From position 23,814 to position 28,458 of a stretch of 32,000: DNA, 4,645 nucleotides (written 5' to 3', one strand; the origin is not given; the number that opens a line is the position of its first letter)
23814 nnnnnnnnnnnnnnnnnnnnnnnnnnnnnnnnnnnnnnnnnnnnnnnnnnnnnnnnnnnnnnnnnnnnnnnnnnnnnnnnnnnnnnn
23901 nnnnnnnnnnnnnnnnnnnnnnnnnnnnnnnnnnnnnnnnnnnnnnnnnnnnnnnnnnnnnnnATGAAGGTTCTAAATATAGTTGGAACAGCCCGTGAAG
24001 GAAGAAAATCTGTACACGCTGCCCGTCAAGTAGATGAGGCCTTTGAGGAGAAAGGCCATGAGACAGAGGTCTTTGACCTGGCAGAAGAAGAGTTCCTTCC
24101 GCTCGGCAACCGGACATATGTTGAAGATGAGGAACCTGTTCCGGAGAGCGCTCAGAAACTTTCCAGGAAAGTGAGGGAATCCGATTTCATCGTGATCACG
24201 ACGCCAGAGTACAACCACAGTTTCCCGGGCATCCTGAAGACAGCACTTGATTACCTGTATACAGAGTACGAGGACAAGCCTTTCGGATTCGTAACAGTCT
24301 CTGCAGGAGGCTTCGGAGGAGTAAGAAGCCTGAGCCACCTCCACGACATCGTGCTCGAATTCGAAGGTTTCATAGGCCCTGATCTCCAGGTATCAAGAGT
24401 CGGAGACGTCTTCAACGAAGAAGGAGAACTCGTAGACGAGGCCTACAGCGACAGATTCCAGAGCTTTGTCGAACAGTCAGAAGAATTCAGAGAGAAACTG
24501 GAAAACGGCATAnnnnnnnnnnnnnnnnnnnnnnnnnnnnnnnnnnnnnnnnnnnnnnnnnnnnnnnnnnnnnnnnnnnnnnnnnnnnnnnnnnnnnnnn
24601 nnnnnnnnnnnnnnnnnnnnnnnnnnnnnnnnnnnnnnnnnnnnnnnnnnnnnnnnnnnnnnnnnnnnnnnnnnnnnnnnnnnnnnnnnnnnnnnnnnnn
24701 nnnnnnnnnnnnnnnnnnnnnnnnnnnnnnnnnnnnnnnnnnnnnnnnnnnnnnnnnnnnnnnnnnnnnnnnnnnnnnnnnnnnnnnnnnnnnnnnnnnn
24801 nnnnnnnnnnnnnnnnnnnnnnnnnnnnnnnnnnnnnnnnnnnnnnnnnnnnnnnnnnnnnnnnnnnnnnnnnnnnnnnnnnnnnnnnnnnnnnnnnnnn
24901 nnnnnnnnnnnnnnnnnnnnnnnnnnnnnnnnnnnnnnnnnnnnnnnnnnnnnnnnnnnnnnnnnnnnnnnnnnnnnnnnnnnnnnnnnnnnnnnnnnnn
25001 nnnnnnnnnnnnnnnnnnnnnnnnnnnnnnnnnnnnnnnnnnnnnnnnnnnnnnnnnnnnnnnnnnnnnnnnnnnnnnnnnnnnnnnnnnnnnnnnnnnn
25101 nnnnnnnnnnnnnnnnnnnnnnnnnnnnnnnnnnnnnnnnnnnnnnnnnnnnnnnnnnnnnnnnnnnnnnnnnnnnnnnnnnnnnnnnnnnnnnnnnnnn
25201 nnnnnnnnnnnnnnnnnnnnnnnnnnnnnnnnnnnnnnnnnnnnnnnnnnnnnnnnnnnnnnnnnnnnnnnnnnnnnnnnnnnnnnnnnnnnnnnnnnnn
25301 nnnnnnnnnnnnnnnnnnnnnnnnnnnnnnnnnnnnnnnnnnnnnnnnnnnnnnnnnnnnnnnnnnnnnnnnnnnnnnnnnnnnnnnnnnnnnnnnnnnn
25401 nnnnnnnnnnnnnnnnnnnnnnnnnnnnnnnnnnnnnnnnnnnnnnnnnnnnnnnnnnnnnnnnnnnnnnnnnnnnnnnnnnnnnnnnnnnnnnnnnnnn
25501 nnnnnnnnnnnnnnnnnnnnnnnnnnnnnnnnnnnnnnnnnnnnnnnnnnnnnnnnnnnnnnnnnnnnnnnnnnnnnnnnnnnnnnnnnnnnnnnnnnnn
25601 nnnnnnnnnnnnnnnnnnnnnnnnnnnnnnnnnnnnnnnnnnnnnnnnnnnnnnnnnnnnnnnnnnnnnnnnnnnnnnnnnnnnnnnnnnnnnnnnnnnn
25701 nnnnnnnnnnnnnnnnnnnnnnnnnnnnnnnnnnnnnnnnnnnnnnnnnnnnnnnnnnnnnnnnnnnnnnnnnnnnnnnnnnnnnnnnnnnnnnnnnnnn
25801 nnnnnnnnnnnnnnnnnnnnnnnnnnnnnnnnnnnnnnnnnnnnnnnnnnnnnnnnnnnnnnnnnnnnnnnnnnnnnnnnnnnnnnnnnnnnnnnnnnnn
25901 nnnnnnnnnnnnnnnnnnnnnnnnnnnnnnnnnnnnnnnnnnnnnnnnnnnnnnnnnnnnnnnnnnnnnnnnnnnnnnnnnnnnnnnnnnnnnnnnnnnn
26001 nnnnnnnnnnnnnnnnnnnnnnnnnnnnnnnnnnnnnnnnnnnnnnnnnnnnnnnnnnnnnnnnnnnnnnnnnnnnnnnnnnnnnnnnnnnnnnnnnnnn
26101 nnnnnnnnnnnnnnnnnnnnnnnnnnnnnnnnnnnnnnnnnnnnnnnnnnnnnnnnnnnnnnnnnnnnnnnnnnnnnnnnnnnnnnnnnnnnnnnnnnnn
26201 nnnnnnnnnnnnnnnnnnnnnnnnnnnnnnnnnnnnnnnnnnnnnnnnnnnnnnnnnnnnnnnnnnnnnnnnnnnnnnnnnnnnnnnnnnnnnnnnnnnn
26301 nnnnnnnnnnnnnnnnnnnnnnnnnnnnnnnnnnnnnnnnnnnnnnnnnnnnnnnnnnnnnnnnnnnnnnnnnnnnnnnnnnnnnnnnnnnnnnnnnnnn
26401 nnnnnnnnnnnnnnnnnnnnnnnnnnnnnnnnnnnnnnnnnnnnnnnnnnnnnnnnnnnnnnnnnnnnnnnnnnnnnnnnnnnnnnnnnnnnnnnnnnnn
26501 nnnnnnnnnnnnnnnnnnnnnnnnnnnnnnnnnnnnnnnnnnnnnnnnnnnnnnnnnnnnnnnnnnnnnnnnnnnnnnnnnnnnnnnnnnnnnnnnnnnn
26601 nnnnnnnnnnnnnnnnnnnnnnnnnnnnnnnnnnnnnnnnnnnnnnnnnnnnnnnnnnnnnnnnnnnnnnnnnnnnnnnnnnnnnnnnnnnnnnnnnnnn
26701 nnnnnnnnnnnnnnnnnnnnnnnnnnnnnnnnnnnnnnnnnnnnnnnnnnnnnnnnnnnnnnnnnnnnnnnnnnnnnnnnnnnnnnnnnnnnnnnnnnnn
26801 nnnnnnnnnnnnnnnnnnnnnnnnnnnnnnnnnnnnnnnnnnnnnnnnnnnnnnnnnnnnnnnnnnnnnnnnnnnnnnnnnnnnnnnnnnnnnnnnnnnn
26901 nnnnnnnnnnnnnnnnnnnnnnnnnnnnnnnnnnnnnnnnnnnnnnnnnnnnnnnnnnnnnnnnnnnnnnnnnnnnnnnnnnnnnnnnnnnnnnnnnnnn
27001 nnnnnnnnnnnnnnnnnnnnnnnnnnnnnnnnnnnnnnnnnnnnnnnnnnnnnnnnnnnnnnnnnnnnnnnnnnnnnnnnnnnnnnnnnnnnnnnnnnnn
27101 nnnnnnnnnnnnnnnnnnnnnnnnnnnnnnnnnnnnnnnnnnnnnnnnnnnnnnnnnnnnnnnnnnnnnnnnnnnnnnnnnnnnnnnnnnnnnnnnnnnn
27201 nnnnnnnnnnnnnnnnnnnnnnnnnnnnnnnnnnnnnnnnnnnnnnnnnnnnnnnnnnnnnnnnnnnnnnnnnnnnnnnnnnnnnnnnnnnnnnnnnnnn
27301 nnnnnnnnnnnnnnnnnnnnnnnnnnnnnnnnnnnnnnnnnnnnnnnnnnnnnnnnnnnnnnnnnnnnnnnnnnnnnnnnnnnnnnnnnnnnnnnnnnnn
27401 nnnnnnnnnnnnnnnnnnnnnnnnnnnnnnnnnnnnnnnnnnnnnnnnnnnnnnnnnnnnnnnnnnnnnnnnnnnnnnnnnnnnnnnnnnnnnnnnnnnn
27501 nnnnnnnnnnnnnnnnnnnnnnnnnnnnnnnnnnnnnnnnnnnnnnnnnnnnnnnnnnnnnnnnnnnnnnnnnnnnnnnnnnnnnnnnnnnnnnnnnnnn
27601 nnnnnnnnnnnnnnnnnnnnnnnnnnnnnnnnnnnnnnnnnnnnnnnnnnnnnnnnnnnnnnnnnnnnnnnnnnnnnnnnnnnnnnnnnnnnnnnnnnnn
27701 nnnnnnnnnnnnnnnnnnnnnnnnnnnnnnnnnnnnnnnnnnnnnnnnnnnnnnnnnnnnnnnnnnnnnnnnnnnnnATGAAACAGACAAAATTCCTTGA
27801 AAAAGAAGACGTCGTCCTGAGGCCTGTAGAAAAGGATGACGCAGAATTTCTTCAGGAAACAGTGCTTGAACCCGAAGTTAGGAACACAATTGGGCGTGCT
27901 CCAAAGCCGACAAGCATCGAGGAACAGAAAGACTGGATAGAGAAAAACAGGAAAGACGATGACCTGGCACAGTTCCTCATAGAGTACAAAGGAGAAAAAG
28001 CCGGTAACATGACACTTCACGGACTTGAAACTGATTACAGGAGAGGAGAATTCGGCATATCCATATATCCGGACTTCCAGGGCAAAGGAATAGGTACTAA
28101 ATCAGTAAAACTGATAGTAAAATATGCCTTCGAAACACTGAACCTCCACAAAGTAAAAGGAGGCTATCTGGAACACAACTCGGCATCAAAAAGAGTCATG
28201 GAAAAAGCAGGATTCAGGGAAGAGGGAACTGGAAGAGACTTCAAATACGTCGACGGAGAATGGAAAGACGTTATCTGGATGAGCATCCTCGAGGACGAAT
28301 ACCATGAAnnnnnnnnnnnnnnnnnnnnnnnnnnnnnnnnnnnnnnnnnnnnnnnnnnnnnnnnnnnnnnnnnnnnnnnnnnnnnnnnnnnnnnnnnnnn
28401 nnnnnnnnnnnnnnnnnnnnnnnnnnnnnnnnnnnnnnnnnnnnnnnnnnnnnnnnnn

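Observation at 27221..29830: Translationally coupled GNAT-GNAT-S66(MccF-like)-GNAT cassette: possible detoxification module for aminoacyl-nucleotide antibiotics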

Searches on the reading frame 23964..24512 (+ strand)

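Call 3: search_protein_families(library=pfam, proteins=[window:23964-24512:+], max_evalue=0.01)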
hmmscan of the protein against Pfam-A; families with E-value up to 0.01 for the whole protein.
window:23964-24512:+ (183 aa): 2 families
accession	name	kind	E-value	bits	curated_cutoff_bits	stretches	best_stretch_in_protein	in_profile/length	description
PF03358.20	FMN_red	-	2e-35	122.1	24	1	1-144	1-146/152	NADPH-dependent FMN reductase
PF02525.22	Flavodoxin_2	-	5.2e-14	52.9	27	1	1-101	1-106/198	Flavodoxin-like fold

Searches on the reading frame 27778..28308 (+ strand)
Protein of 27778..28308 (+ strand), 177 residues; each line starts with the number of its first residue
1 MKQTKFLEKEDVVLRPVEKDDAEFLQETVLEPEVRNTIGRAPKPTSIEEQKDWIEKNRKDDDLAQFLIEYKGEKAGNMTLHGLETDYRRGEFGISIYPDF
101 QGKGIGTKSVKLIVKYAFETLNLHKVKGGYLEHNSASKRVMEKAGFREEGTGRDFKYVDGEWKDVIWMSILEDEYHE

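Call 3: search_protein_families(library=pfam, proteins=[window:27778-28308:+], max_evalue=0.01)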
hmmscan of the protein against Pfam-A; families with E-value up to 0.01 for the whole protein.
window:27778-28308:+ (177 aa): 5 families
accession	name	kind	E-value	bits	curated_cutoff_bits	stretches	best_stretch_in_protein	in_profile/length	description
PF13302.13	Acetyltransf_3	-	2.9e-26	93.3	25.4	1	12-147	2-138/138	Acetyltransferase (GNAT) domain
PF13420.13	Acetyltransf_4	-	3.8e-13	50.2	24.3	1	14-167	1-155/155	Acetyltransferase (GNAT) domain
PF00583.31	Acetyltransf_1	-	2.6e-10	41.1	20.7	1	46-146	17-116/116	Acetyltransferase (GNAT) family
PF13523.12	Acetyltransf_8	-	8.7e-06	25.9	27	1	20-151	4-142/145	Acetyltransferase (GNAT) domain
PF13508.13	Acetyltransf_7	-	3.3e-05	24.6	27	1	66-148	5-84/84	Acetyltransferase (GNAT) domain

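Call 4: search_protein_families(library=ncbifam, proteins=[window:27778-28308:+], max_evalue=0.01)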
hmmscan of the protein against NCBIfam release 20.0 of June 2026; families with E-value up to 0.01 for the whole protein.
window:27778-28308:+ (177 aa): 17 families
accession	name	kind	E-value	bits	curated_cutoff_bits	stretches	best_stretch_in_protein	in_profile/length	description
NF011709.0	PRK15130.1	equivalog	1.1e-22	80.7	218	1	9-175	4-169/186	spermidine N1-acetyltransferase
TIGR03585.1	PseH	equivalog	3.4e-13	50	93.1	1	45-168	33-155/156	UDP-4-amino-4,6-dideoxy-N-acetyl-beta-L-altrosamine N-acetyltransferase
NF040503.1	resist_ArsN1a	equivalog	1.9e-12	47.2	170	1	90-169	78-156/159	arsinothricin resistance N-acetyltransferase ArsN1 family A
NF008072.0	PRK10809.1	equivalog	6.4e-12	45.6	190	1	92-175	107-190/194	ribosomal protein S5-alanine N-acetyltransferase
NF000225.3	AAC_6p_Strep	exception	1.9e-11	44.1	250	1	8-174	3-154/156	aminoglycoside 6'-N-acetyltransferase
NF007527.0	PRK10140.1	equivalog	2.9e-09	37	236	1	11-169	3-159/162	N-acetyltransferase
NF007539.0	PRK10151.1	equivalog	9e-06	25.4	184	1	65-166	69-170/179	50S ribosomal protein L7/L12-serine acetyltransferase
NF040504.1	resist_ArsN1b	equivalog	3.7e-05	23.6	210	1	15-168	2-155/159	arsinothricin resistance N-acetyltransferase ArsN1 family B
NF033151.0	AAC_6p_A10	exception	4.5e-05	23.5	400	1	60-169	54-175/178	AAC(6')-I family aminoglycoside 6'-N-acetyltransferase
NF033693.0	AAC_6p_Ie_fam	exception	0.00023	21.4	340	1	9-164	5-171/179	AAC(6')-Ie family aminoglycoside N-acetyltransferase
NF000048.1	AAC_6p_A40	exception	0.00024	20.6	400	1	97-149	105-157/184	aminoglycoside 6'-N-acetyltransferase AacA40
NF033074.0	AAC_6p_Ib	exception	0.00035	20.3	400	1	101-151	109-159/184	AAC(6')-Ib family aminoglycoside 6'-N-acetyltransferase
NF012165.0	AAC_6p_set_A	equivalog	0.00037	20.2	280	1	100-150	101-151/177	aminoglycoside 6'-N-acetyltransferase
TIGR04431.1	N6_acetyl_AAC6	equivalog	0.001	18.7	260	1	101-150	109-158/184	AacA4 family aminoglycoside N(6')-acetyltransferase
NF000507.1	AAC_6p_Ie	exception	0.0026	17.8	450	1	97-169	104-176/201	aminoglycoside N-acetyltransferase AAC(6')-Ie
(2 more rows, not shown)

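Call 10: search_solved_structures(query=window:27778-28308:+, max_evalue=0.001)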
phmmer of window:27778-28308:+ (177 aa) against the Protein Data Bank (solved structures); distinct sequences matched with E-value up to 0.001: 43.
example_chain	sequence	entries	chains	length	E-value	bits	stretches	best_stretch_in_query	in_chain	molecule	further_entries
6cy6_A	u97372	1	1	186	4.3e-20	75.5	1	11-175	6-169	Spermidine N(1)-acetyltransferase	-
3wr7_A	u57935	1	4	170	4.5e-20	75.4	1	12-175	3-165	Spermidine N1-acetyltransferase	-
4r9m_A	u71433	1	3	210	5.1e-20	75.3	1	10-175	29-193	Spermidine N(1)-acetyltransferase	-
6vfm_A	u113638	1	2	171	6.8e-20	74.9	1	10-177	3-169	Spermidine N1-acetyltransferase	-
1nsl_A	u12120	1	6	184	1.4e-19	73.9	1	10-175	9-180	Probable acetyltransferase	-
6vfn_A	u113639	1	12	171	5.1e-19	72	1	10-177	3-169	Spermidine N1-acetyltransferase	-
5wif_A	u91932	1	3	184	1.8e-17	67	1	11-175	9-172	Spermidine N1-acetyltransferase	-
6d72_A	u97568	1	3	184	1.8e-17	67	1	11-175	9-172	Spermidine N1-acetyltransferase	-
3tth_A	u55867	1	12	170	2e-16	63.6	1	13-172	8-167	Spermidine N1-acetyltransferase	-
8fv0_C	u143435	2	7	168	3.7e-15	59.4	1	14-175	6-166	Diamine N-acetyltransferase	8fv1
5ix3_A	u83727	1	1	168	3.9e-15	59.4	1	14-175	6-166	Diamine N-acetyltransferase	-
3igr_A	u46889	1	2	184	4e-14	56.1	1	86-175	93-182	Ribosomal-protein-S5-alanine N-acetyltransferase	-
7kwj_A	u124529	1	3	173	1.4e-12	51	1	12-175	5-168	Spermidine N(1)-acetyltransferase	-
7kx2_A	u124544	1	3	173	2.1e-12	50.5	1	12-175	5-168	Spermidine N(1)-acetyltransferase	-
7kx3_A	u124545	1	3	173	3e-12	50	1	12-175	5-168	Spermidine N(1)-acetyltransferase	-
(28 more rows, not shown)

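Call 78: search_protein_families(library=padloc, proteins=[window:27778-28308:+], max_evalue=0.01)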
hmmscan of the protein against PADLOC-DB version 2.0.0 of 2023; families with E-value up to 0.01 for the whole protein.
window:27778-28308:+ (177 aa): 0 families
